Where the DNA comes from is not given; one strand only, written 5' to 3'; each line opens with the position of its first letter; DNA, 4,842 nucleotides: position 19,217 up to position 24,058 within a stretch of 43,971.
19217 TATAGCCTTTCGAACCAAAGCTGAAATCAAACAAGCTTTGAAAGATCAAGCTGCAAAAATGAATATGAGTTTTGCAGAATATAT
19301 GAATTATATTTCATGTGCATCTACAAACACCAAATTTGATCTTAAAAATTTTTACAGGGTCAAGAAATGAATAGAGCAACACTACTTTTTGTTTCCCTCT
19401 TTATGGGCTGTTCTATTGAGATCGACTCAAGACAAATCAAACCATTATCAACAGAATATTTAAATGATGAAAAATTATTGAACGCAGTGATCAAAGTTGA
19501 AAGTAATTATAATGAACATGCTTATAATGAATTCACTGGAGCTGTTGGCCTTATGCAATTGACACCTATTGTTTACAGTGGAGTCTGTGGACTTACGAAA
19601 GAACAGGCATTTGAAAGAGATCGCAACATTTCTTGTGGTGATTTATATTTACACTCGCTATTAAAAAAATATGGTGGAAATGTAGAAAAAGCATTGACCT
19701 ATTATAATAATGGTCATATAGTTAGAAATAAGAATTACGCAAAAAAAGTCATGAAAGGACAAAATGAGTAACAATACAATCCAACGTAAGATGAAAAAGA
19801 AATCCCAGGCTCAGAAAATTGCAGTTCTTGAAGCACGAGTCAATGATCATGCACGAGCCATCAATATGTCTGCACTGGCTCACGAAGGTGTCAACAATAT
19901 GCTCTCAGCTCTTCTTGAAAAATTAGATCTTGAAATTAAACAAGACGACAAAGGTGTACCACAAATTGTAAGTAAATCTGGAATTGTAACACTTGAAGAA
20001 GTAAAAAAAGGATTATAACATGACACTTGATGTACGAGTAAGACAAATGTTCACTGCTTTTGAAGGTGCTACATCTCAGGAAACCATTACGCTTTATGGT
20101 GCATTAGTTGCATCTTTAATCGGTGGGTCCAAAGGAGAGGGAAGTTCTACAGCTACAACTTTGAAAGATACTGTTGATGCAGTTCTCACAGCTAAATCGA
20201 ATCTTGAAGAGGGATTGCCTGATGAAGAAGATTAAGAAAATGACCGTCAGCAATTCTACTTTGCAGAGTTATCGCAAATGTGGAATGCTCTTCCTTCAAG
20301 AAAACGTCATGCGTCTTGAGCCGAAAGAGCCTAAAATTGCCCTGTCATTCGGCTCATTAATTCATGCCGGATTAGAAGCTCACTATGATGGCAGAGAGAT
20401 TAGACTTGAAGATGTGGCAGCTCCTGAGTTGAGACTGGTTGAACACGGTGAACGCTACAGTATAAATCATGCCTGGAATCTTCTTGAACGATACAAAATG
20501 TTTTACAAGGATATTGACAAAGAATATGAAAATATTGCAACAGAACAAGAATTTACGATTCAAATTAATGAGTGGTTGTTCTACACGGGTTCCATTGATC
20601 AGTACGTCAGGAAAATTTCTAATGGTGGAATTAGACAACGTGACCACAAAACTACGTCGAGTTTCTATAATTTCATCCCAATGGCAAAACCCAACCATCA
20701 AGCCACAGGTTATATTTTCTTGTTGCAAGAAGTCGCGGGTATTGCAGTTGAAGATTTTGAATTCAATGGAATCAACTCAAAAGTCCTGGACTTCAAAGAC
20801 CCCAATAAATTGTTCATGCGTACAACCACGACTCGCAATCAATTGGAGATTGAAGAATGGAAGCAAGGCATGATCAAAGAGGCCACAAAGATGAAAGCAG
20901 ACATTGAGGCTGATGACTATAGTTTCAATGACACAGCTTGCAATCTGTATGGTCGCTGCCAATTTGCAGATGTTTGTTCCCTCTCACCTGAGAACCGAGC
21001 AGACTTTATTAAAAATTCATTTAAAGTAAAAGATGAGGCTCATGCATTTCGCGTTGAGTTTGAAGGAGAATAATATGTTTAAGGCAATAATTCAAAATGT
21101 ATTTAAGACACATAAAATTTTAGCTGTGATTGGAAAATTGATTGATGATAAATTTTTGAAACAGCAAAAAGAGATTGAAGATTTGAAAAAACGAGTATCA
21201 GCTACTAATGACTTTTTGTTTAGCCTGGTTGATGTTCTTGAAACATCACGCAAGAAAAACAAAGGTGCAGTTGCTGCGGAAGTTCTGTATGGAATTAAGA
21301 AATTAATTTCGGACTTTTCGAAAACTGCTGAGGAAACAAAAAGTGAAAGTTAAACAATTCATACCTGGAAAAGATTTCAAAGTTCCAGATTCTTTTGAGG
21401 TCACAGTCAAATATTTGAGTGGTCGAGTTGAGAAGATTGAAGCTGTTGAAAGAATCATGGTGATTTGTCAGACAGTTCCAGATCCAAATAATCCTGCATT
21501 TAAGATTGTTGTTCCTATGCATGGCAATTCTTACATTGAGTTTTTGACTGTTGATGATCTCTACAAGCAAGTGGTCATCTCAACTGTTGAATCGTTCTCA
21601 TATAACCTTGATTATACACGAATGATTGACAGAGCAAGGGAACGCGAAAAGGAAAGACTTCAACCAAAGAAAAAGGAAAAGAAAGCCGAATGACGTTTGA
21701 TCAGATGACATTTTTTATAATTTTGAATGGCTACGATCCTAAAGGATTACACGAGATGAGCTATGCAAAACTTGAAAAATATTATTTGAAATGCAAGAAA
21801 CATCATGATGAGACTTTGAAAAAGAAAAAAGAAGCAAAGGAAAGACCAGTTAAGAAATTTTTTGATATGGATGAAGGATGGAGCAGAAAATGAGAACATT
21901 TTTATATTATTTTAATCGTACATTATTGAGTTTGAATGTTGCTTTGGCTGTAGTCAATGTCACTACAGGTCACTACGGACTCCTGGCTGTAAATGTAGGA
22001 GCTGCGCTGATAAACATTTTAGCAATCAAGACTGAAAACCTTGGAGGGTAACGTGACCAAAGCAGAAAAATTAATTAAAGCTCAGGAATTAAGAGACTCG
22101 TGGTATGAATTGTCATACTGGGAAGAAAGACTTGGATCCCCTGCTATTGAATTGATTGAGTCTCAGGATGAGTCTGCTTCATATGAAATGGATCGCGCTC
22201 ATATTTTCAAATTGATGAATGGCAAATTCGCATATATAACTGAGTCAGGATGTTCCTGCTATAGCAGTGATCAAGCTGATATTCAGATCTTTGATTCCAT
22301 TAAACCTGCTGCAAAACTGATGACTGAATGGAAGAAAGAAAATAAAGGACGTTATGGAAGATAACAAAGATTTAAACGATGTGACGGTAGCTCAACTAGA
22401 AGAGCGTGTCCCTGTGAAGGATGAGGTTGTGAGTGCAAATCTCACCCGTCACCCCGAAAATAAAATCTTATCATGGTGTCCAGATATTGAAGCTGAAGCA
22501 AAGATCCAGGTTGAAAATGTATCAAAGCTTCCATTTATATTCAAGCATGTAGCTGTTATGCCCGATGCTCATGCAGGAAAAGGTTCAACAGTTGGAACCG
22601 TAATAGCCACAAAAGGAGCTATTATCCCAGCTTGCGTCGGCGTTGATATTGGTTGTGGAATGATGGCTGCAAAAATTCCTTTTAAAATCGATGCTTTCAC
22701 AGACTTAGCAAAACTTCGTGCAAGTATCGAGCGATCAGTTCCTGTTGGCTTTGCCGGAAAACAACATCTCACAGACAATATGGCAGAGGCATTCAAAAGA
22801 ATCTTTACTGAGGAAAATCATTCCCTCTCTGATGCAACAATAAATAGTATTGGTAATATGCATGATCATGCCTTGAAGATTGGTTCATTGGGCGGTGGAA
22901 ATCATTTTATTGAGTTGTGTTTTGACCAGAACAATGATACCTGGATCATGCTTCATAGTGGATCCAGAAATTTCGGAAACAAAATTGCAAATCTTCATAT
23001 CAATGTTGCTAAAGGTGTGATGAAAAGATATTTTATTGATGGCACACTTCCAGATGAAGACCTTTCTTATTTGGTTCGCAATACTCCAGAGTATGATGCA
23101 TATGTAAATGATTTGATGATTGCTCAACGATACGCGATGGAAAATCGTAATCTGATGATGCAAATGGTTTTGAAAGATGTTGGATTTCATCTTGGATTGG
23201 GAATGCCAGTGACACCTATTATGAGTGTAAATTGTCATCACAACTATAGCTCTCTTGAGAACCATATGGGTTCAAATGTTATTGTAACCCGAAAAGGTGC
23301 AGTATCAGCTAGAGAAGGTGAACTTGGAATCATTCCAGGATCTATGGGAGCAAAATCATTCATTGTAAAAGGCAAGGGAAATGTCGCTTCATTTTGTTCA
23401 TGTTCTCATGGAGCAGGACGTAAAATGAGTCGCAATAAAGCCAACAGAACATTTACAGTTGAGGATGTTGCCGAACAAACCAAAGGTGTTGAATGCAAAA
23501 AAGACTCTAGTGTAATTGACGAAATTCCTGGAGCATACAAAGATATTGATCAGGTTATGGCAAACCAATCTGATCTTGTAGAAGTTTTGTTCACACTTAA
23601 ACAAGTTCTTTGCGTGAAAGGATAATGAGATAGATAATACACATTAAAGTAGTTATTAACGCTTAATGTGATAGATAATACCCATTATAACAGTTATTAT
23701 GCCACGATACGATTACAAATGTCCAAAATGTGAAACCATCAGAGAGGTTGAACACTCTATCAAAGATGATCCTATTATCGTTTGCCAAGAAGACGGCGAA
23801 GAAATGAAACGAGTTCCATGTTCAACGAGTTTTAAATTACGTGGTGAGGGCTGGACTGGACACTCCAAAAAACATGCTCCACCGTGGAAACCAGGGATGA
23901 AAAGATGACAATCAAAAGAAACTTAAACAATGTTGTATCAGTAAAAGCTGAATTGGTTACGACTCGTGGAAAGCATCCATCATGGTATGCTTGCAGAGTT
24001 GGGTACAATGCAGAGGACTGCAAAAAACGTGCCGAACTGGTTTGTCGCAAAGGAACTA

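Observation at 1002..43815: Hyper-abundant, strand-symmetric 8/9-mer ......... dispersed through the whole genome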

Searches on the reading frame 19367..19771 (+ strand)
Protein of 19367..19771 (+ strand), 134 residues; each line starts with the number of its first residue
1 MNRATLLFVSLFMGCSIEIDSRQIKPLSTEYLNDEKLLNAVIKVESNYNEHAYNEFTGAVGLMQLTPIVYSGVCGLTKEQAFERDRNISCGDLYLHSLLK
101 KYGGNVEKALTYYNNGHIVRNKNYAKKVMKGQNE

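Call 34: search_protein_families(library=phrogs, proteins=[window:19367-19771:+], max_evalue=0.01)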
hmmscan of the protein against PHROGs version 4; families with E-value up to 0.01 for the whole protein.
window:19367-19771:+ (134 aa): 13 families
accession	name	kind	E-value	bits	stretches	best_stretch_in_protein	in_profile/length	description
phrog_2013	-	tail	4.2e-19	69.7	1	20-124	468-570/657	lytic tail protein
phrog_669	-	lysis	3.7e-14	52.1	1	25-117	926-1020/1946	endolysin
phrog_13449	-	other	1.2e-13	52.2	1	23-132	10-119/269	transglycosylase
phrog_14342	-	tail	4.6e-10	40.6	1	31-124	152-241/272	lytic tail fiber protein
phrog_2533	-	unknown function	2.6e-09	36.7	1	25-129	750-854/1130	-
phrog_28504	-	tail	6.2e-09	36.1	1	24-121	237-331/597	lytic tail fiber protein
phrog_342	-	head and packaging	1.4e-08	34.3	1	34-121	29-116/1235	internal virion protein with endolysin domain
phrog_32437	-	unknown function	1e-07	33.1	1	25-124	77-177/205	-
phrog_12507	-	other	7.5e-07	30.3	1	27-126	17-114/260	transglycosylase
phrog_28014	-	unknown function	0.0015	19.2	1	21-103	35-112/224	-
phrog_4067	-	other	0.0023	17.4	1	34-88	684-746/980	transglycosylase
phrog_35836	-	other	0.0048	18.2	1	31-65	53-87/127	transglycosylase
phrog_34720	-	other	0.0061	17.7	1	38-128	3-93/120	transglycosylase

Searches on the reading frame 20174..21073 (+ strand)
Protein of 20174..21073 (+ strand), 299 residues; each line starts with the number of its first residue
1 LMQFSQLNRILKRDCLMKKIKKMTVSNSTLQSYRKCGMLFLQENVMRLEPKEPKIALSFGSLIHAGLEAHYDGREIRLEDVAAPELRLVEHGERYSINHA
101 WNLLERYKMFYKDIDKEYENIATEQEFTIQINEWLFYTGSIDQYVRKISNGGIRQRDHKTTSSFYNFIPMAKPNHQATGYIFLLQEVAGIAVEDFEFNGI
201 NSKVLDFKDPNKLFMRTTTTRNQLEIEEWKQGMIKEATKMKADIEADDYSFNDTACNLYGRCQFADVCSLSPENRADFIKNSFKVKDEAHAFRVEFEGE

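Call 34: search_protein_families(library=phrogs, proteins=[window:20174-21073:+], max_evalue=0.01)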
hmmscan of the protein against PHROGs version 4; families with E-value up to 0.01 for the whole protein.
window:20174-21073:+ (299 aa): 2 families
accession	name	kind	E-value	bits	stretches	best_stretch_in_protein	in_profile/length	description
phrog_1218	-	DNA, RNA and nucleotide metabolism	1.8e-25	90.9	2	18-201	3-207/364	exonuclease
phrog_69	-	DNA, RNA and nucleotide metabolism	1.7e-10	41.5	1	17-273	82-328/501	exonuclease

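Call 67: search_protein_families(library=ncbifam, proteins=[window:20174-21073:+], max_evalue=0.01)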
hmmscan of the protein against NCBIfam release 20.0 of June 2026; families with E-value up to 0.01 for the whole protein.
window:20174-21073:+ (299 aa): 0 families

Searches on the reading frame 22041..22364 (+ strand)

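Call 35: search_protein_families(library=phrogs, proteins=[window:22041-22364:+], max_evalue=0.01)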
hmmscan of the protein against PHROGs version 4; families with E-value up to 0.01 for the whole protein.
window:22041-22364:+ (107 aa): 1 family
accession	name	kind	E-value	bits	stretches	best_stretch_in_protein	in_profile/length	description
phrog_6881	-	unknown function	0.0063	17.8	1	44-76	24-56/109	-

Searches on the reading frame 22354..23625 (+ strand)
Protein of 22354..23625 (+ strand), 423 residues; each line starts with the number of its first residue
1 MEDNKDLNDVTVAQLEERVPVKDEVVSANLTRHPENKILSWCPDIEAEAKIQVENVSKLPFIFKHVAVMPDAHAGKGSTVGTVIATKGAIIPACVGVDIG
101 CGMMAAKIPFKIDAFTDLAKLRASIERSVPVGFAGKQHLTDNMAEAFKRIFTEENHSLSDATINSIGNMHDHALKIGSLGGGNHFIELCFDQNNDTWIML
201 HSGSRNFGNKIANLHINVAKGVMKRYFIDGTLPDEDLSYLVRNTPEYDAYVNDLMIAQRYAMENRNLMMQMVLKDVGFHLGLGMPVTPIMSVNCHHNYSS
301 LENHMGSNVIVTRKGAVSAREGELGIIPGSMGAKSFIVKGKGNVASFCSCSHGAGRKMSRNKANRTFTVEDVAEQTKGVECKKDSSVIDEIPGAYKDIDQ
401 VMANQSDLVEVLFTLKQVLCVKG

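Call 7: search_protein_families(library=phrogs, proteins=[window:22354-23625:+])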
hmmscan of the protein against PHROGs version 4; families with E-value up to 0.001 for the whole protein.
window:22354-23625:+ (423 aa): 2 families
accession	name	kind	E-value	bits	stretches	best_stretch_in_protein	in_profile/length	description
phrog_1075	-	DNA, RNA and nucleotide metabolism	1.5e-138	463.7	1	28-423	59-441/459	tRNA splicing ligase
phrog_32430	-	DNA, RNA and nucleotide metabolism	2e-55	187.3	1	296-423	10-138/139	tRNA splicing ligase RtcB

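Call 8: search_protein_families(library=pfam, proteins=[window:22354-23625:+])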
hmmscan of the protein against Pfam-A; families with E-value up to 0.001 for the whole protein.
window:22354-23625:+ (423 aa): 1 family
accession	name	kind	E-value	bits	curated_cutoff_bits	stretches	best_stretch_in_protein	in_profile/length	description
PF01139.22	RtcB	-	9.7e-120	401.1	27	1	52-423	1-426/426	tRNA-splicing ligase RtcB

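Call 70: find_homologous_proteins(query=window:22459-23625:+, max_evalue=1e-60)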
Query window:22459-23625:+ (388 aa): 8000 proteins with E <= 1e-60 among 8000 candidates; the best 120 are listed.
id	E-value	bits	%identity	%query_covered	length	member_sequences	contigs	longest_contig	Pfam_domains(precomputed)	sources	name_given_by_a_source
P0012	1.6e-260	882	100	100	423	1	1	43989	PF01139.23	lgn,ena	-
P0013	5.9e-218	742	84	100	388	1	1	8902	PF01139.23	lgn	-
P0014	1.7e-217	740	82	100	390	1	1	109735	PF01139.23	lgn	-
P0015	1.6e-212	724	80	100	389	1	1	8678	PF01139.23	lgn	-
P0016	9.9e-207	705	79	100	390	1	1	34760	PF01139.23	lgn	-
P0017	9.7e-186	636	72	100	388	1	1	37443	PF01139.23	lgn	-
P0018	1.6e-177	609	70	100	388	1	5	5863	PF01139.23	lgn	-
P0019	3.1e-173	594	69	99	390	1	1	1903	PF01139.23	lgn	-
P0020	1.6e-170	586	68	99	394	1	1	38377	PF01139.23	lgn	-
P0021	1.1e-165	570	66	99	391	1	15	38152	PF01139.23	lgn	-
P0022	3.4e-153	528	61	100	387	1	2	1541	PF01139.23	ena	-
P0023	9.6e-152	524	61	100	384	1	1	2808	PF01139.23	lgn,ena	-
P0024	9.7e-152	524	62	99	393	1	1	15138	PF01139.23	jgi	-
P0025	1.2e-151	523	61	100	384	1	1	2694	PF01139.23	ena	-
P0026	1.7e-151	523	62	99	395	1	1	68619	PF01139.23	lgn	-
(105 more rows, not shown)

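Call 71: find_encoding_contigs(protein=P0014, flank=10000, max_places=2)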
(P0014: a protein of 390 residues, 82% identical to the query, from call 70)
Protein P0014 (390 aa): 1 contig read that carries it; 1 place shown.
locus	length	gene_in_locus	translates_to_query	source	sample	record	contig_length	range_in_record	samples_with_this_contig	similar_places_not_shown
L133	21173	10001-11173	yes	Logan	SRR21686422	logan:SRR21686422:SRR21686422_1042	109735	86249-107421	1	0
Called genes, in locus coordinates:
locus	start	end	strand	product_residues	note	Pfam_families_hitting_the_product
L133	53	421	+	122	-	PF00702:Hydrolase (faint)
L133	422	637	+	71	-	-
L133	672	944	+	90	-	-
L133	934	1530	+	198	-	PF06941:NT5C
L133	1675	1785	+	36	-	-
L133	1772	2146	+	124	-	-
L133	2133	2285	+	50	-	-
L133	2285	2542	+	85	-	-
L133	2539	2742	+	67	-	-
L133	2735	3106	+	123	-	-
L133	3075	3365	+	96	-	-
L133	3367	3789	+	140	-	-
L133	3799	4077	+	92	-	-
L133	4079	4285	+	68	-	-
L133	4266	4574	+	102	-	-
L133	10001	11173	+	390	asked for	PF01139:RtcB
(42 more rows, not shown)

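Call 72: find_encoding_contigs(protein=P0016, flank=10000, max_places=2)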
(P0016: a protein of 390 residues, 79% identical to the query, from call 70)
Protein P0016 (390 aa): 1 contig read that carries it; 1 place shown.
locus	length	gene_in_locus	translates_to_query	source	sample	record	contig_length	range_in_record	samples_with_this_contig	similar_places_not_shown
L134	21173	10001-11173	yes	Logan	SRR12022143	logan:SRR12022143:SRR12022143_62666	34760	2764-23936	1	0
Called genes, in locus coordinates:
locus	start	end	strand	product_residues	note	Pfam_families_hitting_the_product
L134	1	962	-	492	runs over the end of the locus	PF03237:Terminase_6N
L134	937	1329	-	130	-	-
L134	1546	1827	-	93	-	-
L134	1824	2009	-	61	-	-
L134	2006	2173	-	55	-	-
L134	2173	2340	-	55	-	-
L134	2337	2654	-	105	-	-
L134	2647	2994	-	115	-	-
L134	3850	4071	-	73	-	-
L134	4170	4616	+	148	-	PF13392:HNH_3 (faint)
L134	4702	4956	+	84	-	PF08401:ArdcN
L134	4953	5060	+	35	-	-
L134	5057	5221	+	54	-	-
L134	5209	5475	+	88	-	-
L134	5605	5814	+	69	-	-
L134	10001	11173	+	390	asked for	PF01139:RtcB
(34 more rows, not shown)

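Call 73: find_encoding_contigs(protein=P0017, flank=10000, max_places=2)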
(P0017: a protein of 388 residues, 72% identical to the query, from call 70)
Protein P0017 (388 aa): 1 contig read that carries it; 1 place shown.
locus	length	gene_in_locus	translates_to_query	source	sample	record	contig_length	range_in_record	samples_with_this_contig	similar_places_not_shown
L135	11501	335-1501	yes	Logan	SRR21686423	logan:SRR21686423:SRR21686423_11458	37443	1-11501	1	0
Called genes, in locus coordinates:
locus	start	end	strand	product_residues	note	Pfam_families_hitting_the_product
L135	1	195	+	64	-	?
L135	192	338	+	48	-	-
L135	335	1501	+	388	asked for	PF01139:RtcB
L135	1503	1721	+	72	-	-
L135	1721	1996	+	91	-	-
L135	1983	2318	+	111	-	-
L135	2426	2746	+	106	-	-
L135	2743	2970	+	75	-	-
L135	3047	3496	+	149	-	-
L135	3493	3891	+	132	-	PF05866:RusA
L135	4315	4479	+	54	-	-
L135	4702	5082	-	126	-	-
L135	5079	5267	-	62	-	-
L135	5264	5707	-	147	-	-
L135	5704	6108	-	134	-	-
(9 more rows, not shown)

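Call 78: find_encoding_contigs(protein=P0013, flank=10000, max_places=2)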
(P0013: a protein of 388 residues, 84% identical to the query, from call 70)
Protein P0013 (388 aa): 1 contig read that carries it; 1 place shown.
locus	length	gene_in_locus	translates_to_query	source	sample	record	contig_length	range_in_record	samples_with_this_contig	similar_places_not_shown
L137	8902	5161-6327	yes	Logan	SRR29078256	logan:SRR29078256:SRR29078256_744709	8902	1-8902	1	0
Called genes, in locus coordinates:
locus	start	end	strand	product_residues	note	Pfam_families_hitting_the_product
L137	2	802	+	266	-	?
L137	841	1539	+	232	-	-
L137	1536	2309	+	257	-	PF04404:ERF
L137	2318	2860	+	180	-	-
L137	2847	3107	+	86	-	-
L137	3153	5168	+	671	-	PF03796:DnaB_C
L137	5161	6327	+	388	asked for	PF01139:RtcB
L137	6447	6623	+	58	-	-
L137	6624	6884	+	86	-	-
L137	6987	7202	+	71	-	-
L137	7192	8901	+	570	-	?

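Call 79: find_encoding_contigs(protein=P0015, flank=10000, max_places=2)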
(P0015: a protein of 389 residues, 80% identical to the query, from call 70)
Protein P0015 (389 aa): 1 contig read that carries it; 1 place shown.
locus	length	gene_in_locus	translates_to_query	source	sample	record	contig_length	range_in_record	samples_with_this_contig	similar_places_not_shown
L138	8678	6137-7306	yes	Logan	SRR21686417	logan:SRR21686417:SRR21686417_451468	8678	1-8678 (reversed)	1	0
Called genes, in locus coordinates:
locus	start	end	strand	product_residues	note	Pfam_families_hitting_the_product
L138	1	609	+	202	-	?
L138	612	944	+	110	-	-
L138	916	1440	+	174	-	-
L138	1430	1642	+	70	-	-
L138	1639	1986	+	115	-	-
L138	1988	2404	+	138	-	-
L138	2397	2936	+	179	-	PF02945:Endonuclease_7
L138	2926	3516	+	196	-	PF06941:NT5C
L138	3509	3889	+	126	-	-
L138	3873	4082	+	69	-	-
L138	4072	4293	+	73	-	-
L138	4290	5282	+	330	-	PF10127:RlaP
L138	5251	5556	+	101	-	-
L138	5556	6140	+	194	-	PF13328:HD_4, PF01966:HD (weak)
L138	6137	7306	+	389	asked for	PF01139:RtcB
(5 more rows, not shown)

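Call 83: find_related_loci(query=window:22459-23625:+, collection=genome_contigs, flank=10000)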
Query window:22459-23625:+ (388 aa) in genome_contigs; peptide patterns used: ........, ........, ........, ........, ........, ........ (x = any residue, [..] = any of these).
600 stretches matched a pattern (row limit reached: there are more); 592 encode a relative of the query (tblastn E <= 1e-3); the best 80 are kept; 80 distinct loci.
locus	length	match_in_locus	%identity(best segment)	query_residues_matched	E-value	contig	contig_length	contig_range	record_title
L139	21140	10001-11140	56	3-388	2e-137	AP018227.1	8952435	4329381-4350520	Calothrix parasitica NIES-267 DNA, nearly complete genome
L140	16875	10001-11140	56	3-388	2e-136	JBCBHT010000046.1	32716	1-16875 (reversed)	MAG: Cyanobacteria bacterium J06621_15 NODE_46_length_32716_cov_19.330280, whole genome shotgun sequence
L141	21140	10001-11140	56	3-388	4e-136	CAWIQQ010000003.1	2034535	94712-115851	MAG: uncultured cyanobacterium isolate MFD03250.bin.1.114 genome assembly, contig: contig_4064, whole genome shotgun seq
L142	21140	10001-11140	55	3-388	2e-135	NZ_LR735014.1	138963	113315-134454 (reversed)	Planktothrix paucivesiculata PCC 9631 isolate BBR_PRJEB10994, whole genome shotgun sequence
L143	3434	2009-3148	55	3-388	5e-139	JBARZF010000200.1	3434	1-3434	MAG: Rivularia sp. (in: cyanobacteria) isolate MFD12149_ilm_asm_bin21 k127_118305, whole genome shotgun sequence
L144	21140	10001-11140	55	3-388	4e-134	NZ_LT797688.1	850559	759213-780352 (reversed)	Planktothrix sp. PCC 11201 isolate BBR_PRJEB10991, whole genome shotgun sequence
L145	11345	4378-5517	55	3-388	9e-134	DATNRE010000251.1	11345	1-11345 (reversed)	MAG TPA_asm: Candidatus Obscuribacterales bacterium isolate SMAG_U16525 k141_71244, whole genome shotgun sequence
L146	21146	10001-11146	53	6-388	5e-133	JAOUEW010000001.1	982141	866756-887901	MAG: Deltaproteobacteria bacterium isolate 4_1_July_SF_Bin22 4_1_July_SF_Bin22_scaffold_1_c1, whole genome shotgun seque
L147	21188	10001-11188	53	1-388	3e-131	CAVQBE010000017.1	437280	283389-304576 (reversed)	MAG: uncultured beta proteobacterium isolate MFD02840.bin.2.222 genome assembly, contig: contig_32937, whole genome shot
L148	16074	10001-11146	52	6-388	6e-130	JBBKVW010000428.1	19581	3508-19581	MAG: Burkholderiaceae bacterium isolate metabat_bins.363 k119_2269776, whole genome shotgun sequence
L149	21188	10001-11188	52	1-388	5e-129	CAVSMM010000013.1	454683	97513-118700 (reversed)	MAG: uncultured beta proteobacterium isolate MFD04850.bin.2.314 genome assembly, contig: contig_69468, whole genome shot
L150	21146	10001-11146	53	6-388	3e-129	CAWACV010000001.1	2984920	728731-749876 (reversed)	MAG: uncultured Gammaproteobacteria bacterium isolate MFD00905.bin.3.183 genome assembly, contig: contig_1561, whole gen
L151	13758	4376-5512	52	9-388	1e-128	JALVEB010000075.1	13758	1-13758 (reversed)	MAG: Sedimenticola sp. isolate 134-614_metabat2_scaf2bin.082 134-614_scaffold_2109_c1, whole genome shotgun sequence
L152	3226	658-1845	52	1-388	3e-133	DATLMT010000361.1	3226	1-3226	MAG TPA_asm: Burkholderiaceae bacterium isolate SMAG_U13781 k141_1837885, whole genome shotgun sequence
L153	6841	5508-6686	50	1-388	3e-128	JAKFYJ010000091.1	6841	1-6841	MAG: Elusimicrobia bacterium isolate ND5_Bin_57 ND5_0012305, whole genome shotgun sequence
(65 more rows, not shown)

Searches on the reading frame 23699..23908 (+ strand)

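Call 104: search_protein_families(library=phrogs, proteins=[window:23699-23908:+], max_evalue=0.01)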
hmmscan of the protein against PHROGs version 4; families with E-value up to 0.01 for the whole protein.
window:23699-23908:+ (69 aa): 2 families
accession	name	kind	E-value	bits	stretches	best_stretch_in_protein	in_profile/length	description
phrog_1076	-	transcription regulation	0.00069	20.1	1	1-57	91-149/339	FmdB-like transcriptional regulator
phrog_385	-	transcription regulation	0.0029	19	1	1-68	1-66/80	transcriptional regulator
